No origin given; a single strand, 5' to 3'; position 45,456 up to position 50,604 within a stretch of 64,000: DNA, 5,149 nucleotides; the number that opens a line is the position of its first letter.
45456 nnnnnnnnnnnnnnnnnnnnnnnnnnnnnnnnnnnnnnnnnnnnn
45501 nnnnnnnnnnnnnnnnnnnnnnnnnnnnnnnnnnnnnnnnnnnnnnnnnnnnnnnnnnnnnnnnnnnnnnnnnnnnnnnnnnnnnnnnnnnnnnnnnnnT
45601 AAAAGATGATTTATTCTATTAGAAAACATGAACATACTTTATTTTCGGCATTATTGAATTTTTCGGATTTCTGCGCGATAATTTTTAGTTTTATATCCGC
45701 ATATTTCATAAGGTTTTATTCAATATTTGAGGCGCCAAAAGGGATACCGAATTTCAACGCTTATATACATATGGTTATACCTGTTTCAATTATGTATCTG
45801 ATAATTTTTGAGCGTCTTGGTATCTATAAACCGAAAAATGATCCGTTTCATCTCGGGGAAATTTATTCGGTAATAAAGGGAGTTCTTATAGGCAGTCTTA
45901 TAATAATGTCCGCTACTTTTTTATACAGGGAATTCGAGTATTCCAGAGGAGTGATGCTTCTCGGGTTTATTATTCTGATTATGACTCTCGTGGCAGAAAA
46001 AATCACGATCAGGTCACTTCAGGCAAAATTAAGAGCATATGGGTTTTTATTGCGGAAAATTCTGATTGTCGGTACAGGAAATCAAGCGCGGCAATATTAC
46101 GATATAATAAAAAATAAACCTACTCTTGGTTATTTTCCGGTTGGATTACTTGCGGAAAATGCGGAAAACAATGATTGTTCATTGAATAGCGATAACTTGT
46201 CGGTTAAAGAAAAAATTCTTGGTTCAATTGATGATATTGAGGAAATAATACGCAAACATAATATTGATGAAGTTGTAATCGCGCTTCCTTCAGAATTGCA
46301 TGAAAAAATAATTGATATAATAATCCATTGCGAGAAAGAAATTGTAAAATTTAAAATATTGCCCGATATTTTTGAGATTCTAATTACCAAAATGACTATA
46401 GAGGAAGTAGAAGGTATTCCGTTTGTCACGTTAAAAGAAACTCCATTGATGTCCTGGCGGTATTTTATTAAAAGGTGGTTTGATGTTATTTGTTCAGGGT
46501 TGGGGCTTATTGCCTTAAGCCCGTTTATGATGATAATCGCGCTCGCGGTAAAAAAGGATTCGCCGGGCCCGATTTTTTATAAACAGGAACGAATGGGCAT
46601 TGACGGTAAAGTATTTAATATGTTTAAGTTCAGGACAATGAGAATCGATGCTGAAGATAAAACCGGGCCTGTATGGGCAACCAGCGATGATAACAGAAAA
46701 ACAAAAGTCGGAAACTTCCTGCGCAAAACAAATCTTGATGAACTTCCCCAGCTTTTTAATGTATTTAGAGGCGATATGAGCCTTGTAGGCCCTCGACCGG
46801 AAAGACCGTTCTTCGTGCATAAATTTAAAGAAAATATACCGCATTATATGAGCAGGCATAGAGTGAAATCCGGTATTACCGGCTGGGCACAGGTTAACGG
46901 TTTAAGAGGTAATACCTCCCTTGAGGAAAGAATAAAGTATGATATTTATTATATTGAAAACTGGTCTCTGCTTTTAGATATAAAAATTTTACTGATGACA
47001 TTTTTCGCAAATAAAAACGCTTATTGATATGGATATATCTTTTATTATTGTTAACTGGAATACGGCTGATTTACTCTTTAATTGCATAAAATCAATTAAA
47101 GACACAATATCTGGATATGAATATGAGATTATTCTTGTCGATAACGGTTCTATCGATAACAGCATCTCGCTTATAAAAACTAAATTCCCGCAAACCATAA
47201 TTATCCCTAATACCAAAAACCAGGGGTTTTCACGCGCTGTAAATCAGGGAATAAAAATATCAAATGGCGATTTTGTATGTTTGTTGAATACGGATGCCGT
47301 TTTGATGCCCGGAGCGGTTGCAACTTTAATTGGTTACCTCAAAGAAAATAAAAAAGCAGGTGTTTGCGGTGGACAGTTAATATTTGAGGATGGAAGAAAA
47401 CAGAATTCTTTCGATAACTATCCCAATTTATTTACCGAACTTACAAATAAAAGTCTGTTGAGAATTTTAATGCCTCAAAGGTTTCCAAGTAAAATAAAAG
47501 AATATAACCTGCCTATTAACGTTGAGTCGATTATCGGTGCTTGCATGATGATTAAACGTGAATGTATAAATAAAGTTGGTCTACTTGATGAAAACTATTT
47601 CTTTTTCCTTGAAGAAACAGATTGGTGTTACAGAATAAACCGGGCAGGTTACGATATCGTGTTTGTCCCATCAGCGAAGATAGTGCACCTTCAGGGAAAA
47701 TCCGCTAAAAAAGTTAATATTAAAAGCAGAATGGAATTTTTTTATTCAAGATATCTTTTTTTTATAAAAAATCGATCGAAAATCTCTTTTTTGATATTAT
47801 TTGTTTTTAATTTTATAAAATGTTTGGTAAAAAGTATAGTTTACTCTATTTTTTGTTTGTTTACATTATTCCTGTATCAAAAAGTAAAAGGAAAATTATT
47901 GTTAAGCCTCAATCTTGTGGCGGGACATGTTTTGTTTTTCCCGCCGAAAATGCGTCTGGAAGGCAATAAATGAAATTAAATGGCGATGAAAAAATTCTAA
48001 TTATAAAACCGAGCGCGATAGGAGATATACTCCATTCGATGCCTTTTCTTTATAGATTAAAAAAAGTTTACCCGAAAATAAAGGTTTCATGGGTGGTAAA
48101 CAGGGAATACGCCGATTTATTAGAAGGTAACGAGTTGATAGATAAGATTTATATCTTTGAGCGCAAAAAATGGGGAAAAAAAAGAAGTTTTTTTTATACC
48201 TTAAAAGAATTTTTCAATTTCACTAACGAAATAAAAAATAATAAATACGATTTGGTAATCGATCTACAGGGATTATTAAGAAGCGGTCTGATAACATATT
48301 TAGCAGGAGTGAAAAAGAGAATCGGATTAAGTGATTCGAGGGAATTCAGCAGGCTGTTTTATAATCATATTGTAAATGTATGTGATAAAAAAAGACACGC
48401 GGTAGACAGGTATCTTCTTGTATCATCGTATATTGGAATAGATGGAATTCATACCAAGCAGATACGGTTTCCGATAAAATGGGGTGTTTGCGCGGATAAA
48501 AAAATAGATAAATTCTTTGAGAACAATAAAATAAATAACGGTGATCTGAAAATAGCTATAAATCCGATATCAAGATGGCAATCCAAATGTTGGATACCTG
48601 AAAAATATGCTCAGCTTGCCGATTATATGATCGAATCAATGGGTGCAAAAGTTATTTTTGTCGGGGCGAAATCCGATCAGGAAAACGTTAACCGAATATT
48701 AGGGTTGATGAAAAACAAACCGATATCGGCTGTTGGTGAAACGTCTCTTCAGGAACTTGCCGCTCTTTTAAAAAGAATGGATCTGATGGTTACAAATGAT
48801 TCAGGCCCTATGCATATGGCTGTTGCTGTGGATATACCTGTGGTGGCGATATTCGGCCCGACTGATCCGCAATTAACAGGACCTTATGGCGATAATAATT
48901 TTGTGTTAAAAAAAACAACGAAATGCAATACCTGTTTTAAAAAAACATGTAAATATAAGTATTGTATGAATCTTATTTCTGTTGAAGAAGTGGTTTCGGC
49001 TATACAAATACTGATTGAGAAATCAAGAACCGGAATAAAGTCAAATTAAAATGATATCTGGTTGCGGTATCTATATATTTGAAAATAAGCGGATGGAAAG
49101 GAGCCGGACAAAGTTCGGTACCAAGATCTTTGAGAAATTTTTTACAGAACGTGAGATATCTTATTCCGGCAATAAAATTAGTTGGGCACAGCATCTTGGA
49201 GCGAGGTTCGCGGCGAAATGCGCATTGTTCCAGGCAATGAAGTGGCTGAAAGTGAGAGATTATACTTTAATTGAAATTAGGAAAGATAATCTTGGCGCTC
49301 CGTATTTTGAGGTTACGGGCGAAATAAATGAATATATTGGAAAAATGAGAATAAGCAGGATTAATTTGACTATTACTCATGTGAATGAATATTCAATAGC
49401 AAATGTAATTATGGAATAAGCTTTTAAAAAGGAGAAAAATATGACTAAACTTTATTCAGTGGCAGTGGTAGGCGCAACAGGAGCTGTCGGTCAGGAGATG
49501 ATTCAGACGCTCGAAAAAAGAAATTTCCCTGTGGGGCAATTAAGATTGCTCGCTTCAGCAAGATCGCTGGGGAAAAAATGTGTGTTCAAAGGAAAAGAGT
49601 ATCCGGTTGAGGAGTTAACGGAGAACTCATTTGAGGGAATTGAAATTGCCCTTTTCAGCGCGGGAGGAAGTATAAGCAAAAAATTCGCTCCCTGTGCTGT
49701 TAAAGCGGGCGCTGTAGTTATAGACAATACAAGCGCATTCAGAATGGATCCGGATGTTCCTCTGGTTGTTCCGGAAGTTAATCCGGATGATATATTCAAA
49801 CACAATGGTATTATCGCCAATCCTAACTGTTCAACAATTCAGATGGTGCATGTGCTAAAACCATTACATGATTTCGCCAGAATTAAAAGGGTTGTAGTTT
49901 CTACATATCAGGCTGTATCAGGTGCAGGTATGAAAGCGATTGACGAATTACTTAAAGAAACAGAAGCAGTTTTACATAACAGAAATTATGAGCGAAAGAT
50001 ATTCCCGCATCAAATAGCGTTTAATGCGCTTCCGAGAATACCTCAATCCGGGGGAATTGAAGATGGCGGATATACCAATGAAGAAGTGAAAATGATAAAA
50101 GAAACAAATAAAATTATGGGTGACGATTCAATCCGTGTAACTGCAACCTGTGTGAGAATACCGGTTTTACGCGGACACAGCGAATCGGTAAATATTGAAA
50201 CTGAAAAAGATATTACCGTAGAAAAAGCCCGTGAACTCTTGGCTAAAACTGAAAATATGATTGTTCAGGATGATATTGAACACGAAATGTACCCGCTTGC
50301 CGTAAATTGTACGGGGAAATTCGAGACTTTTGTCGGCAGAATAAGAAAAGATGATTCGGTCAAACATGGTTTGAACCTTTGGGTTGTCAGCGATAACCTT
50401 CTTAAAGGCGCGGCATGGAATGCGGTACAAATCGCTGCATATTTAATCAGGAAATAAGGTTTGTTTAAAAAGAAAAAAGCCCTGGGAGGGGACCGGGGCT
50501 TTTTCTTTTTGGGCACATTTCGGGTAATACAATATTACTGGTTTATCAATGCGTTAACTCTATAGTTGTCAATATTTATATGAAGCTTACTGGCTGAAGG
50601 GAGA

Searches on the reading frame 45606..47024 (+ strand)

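Call 14: search_protein_families(library=pfam, proteins=[window:45606-47024:+], max_evalue=0.00001)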
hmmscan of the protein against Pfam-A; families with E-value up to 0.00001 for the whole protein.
window:45606-47024:+ (473 aa): 2 families
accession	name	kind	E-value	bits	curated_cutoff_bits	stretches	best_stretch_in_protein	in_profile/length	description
PF02397.22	Bac_transf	-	8.9e-74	247.3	27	1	289-467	1-175/179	Bacterial sugar transferase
PF13727.12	CoA_binding_3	-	3.6e-18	66.6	25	1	72-253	4-175/175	CoA-binding domain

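Call 50: search_protein_families(library=ncbifam, proteins=[window:45606-47024:+], max_evalue=0.001)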
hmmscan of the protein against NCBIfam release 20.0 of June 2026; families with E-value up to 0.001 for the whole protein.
window:45606-47024:+ (473 aa): 10 families
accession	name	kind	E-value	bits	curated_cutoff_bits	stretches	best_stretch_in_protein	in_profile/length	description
TIGR03023.1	WcaJ_sugtrans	equivalog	9.4e-148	493.2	410.75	1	20-473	2-453/453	undecaprenyl-phosphate glucose phosphotransferase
TIGR03025.1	EPS_sugtrans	subfamily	1.3e-147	492.7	295.55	1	20-468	2-437/445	exopolysaccharide biosynthesis polyprenyl glycosylphosphotransferase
TIGR03013.1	EpsB_2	subfamily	2.1e-98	330.3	393.35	1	24-466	6-433/443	TIGR03013 family XrtA/PEP-CTERM system glycosyltransferase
TIGR03022.1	WbaP_sugtrans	subfamily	3.4e-84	283.7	403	1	19-465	3-445/456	undecaprenyl-phosphate galactose phosphotransferase WbaP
NF007518.0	PRK10124.1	equivalog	1.1e-83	281.5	684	1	52-472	45-463/464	undecaprenyl-phosphate glucose phosphotransferase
NF050817.1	PolSacchBiosHfsE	equivalog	7.5e-61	206.3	750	1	62-466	56-456/467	polysaccharide biosynthesis protein HfsE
NF041877.1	EPS_EpsZ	equivalog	3e-53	181.1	800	1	110-465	94-448/459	exopolysaccharide biosynthesis polyisoprenyl-phosphate hexose-1-phosphate transferase EpsZ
NF052601.1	undeca_RfbP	equivalog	1.9e-44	151.8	330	1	285-466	41-232/244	undecaprenyl-phosphate galactose phosphotransferase family protein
NF011751.0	PRK15204.1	equivalog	1.7e-40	139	907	1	19-465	19-465/476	undecaprenyl-phosphate galactose phosphotransferase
NF045514.1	glycotran_HepC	equivalog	7.2e-27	94.1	140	1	284-398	112-211/220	heterocyst development glycosyltransferase HepC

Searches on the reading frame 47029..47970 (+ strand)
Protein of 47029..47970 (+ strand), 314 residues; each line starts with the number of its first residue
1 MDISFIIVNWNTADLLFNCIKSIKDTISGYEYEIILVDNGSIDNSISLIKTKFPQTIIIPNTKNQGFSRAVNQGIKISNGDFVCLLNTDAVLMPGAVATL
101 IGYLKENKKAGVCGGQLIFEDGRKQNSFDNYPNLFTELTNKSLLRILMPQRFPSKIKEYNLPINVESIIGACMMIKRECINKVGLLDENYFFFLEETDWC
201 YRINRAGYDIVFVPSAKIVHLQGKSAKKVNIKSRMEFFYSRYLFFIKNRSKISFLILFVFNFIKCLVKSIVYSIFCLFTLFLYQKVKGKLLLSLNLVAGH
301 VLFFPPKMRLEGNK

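Call 14: search_protein_families(library=pfam, proteins=[window:47029-47970:+], max_evalue=0.00001)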
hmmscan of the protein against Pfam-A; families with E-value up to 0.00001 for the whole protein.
window:47029-47970:+ (314 aa): 3 families
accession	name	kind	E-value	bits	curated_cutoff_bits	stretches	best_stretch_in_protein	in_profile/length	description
PF00535.33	Glycos_transf_2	-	4e-28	98.9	23.3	1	4-183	1-167/168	Glycosyl transferase family 2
PF13641.12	Glyco_tranf_2_3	-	7.4e-15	56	27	1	3-229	3-220/230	Glycosyltransferase like family 2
PF13632.12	Glyco_trans_2_3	-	6.4e-06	26.5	27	0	83-288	2-182/198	Glycosyl transferase family group 2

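Call 50: search_protein_families(library=ncbifam, proteins=[window:47029-47970:+], max_evalue=0.001)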
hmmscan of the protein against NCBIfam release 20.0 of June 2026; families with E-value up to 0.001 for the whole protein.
window:47029-47970:+ (314 aa): 18 families
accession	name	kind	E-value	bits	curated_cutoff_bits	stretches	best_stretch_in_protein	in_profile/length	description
TIGR01556.1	rhamnosyltran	subfamily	1.3e-20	73.8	200.55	1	26-231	16-211/281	rhamnosyltransferase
TIGR03937.1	PgaC_IcaA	equivalog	3.2e-16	59.3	422.3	1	3-115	47-161/407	poly-beta-1,6-N-acetyl-D-glucosamine synthase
NF007482.0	PRK10073.1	equivalog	6.1e-15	55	423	1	3-125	8-132/334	glycosyltransferase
NF041875.1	EPS_EpsD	equivalog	3.7e-14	52.9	370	1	3-225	1-211/325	exopolysaccharide biosynthesis glycosyltransferase EpsD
TIGR03965.1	mycofact_glyco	equivalog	2.5e-12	46.4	280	1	4-220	77-280/467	mycofactocin biosynthesis glycosyltransferase MftF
NF038299.1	EPS_HpsN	equivalog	5.6e-12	45.2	425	1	2-265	2-269/317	hormogonium polysaccharide biosynthesis glycosyltransferase HpsN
TIGR03111.1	glyc2_xrt_Gpos1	hypoth_equivalog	6.3e-12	45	363.95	1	2-117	50-169/439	TIGR03111 family XrtG-associated glycosyltransferase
NF038302.1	EPS_HpsE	equivalog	4.1e-10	39.1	300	1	1-220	1-222/307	hormogonium polysaccharide biosynthesis glycosyltransferase HpsE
TIGR04283.1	glyco_like_mftF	equivalog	2.6e-08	33.7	182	1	3-111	1-105/221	TIGR04283 family arsenosugar biosynthesis glycosyltransferase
NF050050.1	ProtGlycPglI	equivalog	3.5e-08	33.2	500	1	3-128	4-131/306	GalNAc(5)-diNAcBac-PP-undecaprenol beta-1,3-glucosyltransferase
NF047683.1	TeichurnBiosyTuaG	equivalog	2e-07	30.9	400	1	3-132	8-140/252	teichuronic acid biosynthesis protein TuaG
NF041394.1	GtaseAglG_Halo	equivalog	3.5e-07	29.8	440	1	1-119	1-121/304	glucosyl-dolichyl phosphate glucuronosyltransferase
TIGR04009.1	wcaE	equivalog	1.5e-06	27.7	369.2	1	2-125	2-129/248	colanic acid biosynthesis glycosyltransferase WcaE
NF053739.1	GlytfEpsEBac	equivalog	2.8e-06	26.5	450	1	3-123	3-126/265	glycosyltransferase EpsE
NF007986.1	PRK10714.1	equivalog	9.5e-06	24.8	529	1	4-104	9-115/316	undecaprenyl-phosphate 4-deoxy-4-formamido-L-arabinose transferase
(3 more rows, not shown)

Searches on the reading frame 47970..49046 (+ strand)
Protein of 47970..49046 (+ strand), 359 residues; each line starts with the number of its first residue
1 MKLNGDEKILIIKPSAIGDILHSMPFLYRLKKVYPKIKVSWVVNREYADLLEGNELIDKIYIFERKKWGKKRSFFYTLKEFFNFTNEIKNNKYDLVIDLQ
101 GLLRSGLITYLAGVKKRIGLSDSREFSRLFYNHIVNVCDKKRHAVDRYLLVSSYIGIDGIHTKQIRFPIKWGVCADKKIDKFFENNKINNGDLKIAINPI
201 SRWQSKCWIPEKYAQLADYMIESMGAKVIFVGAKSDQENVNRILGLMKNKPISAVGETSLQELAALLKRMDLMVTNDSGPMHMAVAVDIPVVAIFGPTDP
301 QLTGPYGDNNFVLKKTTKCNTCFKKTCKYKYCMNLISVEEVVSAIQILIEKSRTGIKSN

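Call 14: search_protein_families(library=pfam, proteins=[window:47970-49046:+], max_evalue=0.00001)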
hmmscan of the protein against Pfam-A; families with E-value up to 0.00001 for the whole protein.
window:47970-49046:+ (359 aa): 1 family
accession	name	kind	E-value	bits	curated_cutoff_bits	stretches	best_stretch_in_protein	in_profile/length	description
PF01075.23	Glyco_transf_9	-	1.7e-53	181.9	22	1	84-330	4-244/247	Glycosyltransferase family 9 (heptosyltransferase)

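Call 50: search_protein_families(library=ncbifam, proteins=[window:47970-49046:+], max_evalue=0.001)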
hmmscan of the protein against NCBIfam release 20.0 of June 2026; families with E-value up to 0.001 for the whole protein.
window:47970-49046:+ (359 aa): 7 families
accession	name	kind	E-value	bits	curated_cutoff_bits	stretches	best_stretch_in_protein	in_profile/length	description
TIGR02193.1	heptsyl_trn_I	equivalog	1.1e-51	176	185.3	1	8-346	1-317/320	lipopolysaccharide heptosyltransferase I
TIGR02195.1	heptsyl_trn_II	equivalog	6e-45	153.8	134.6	1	8-348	1-337/339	lipopolysaccharide heptosyltransferase II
TIGR02201.1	heptsyl_trn_III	equivalog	3.1e-42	144.9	170.2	1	8-316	1-307/344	putative lipopolysaccharide heptosyltransferase III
NF008204.0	PRK10964.1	equivalog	7e-41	140.4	437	1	8-318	2-302/322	lipopolysaccharide heptosyltransferase RfaC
NF007742.0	PRK10422.1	equivalog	7.8e-40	136.8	467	1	7-355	6-349/352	lipopolysaccharide core heptosyltransferase RfaQ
NF008162.0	PRK10916.1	equivalog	1e-27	97.3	569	1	8-348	2-342/348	ADP-heptose--LPS heptosyltransferase RfaF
TIGR04414.1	hepto_Aah_TibC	equivalog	3e-07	29.7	200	1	196-325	208-333/374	autotransporter strand-loop-strand O-heptosyltransferase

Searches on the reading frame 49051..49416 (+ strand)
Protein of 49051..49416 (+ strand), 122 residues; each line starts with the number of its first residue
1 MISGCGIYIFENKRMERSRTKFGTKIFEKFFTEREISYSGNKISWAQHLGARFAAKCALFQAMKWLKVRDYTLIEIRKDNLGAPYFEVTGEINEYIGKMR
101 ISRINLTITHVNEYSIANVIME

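Call 14: search_protein_families(library=pfam, proteins=[window:49051-49416:+], max_evalue=0.00001)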
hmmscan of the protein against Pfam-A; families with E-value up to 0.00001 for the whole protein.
window:49051-49416:+ (122 aa): 0 families

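Call 50: search_protein_families(library=ncbifam, proteins=[window:49051-49416:+], max_evalue=0.001)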
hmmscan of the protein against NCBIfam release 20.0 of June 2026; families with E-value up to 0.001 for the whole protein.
window:49051-49416:+ (122 aa): 10 families
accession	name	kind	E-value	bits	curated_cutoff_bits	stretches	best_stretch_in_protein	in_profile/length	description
NF011254.0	PRK14660.1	equivalog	1.8e-20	73.2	195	1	1-122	1-124/125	holo-[acyl-carrier-protein] synthase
NF011250.0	PRK14656.1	equivalog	4.6e-17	62.3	175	1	1-122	1-124/126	holo-[acyl-carrier-protein] synthase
TIGR00556.1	pantethn_trn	domain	8.2e-15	55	45.35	1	2-121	2-125/128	phosphopantetheine--protein transferase domain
TIGR00516.1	acpS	equivalog_domain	4e-14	53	59.8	1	1-122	1-121/125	holo-ACP synthase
NF000832.0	PRK00070.3-2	equivalog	1.9e-13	50.8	107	1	1-122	1-115/116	holo-ACP synthase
NF011251.0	PRK14657.1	equivalog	8.9e-13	48.4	165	1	1-122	1-122/123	holo-[acyl-carrier-protein] synthase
NF011253.0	PRK14659.1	equivalog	3.6e-12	47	156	1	1-121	1-119/123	holo-[acyl-carrier-protein] synthase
NF011256.0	PRK14662.1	equivalog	6.4e-11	42.7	150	1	1-122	1-118/123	4'-phosphopantetheinyl transferase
NF000831.0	PRK00070.3-1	equivalog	2.3e-10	40.4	124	1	21-122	22-128/130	holo-ACP synthase AcpS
NF011257.0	PRK14663.1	equivalog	1.3e-08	34.8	186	1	5-121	3-117/123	holo-[acyl-carrier-protein] synthase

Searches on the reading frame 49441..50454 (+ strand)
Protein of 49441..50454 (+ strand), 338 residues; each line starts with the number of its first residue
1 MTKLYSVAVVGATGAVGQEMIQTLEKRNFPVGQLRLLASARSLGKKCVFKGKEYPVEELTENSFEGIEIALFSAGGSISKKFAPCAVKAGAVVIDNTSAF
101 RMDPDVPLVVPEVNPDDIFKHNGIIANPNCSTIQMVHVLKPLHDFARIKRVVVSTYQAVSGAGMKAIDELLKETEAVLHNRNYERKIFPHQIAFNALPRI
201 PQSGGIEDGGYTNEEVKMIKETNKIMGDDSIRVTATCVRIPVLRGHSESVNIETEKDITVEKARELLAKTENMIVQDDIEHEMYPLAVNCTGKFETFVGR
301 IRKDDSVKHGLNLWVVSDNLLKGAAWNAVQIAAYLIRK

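Call 50: search_protein_families(library=ncbifam, proteins=[window:49441-50454:+], max_evalue=0.001)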
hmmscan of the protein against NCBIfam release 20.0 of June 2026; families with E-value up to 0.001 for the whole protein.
window:49441-50454:+ (338 aa): 15 families
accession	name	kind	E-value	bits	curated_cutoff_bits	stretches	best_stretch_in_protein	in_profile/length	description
NF011456.0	PRK14874.1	equivalog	9.7e-151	501.6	223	1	2-337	2-342/346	aspartate-semialdehyde dehydrogenase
TIGR01296.1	asd_B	equivalog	1.5e-142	474.7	324.2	1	6-337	1-338/339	aspartate-semialdehyde dehydrogenase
NF005229.0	PRK06728.1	equivalog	7e-114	380.3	628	1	3-336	4-342/347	aspartate-semialdehyde dehydrogenase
NF004224.0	PRK05671.1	equivalog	1.6e-74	251.4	284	1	1-337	1-333/336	aspartate-semialdehyde dehydrogenase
NF005957.0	PRK08040.1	equivalog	1.8e-71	241.3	273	1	1-337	1-332/336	aspartate-semialdehyde dehydrogenase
NF006416.0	PRK08664.1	subfamily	7.3e-48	163.5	232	2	5-187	4-206/350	aspartate-semialdehyde dehydrogenase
TIGR00978.1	asd_EA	equivalog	4.2e-43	147.7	301.2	2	7-187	3-204/342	aspartate-semialdehyde dehydrogenase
NF005144.0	PRK06598.1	subfamily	1.9e-35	122.7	198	2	176-325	206-357/369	aspartate-semialdehyde dehydrogenase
TIGR01745.1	asd_gamma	equivalog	5.3e-29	101.3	402.9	2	186-326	215-356/366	aspartate-semialdehyde dehydrogenase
TIGR01850.1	argC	equivalog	8.9e-19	67.9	233.6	2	6-171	2-192/345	N-acetyl-gamma-glutamyl-phosphate reductase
NF005368.0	PRK06901.1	equivalog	1.4e-13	50.7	437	1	16-335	15-318/323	oxidoreductase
TIGR01534.1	GAPDH-I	equivalog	1.2e-06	28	367.2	0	88-162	115-187/330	type I glyceraldehyde-3-phosphate dehydrogenase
TIGR01851.1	argC_other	equivalog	6e-06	25.8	229.85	1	89-205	72-191/310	N-acetyl-gamma-glutamyl-phosphate reductase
TIGR01532.1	E4PD_g-proteo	equivalog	0.0003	20.1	530.55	0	68-157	91-179/325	erythrose-4-phosphate dehydrogenase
NF006157.0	PRK08300.1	subfamily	0.00053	19.4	166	1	6-179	7-182/303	acetaldehyde dehydrogenase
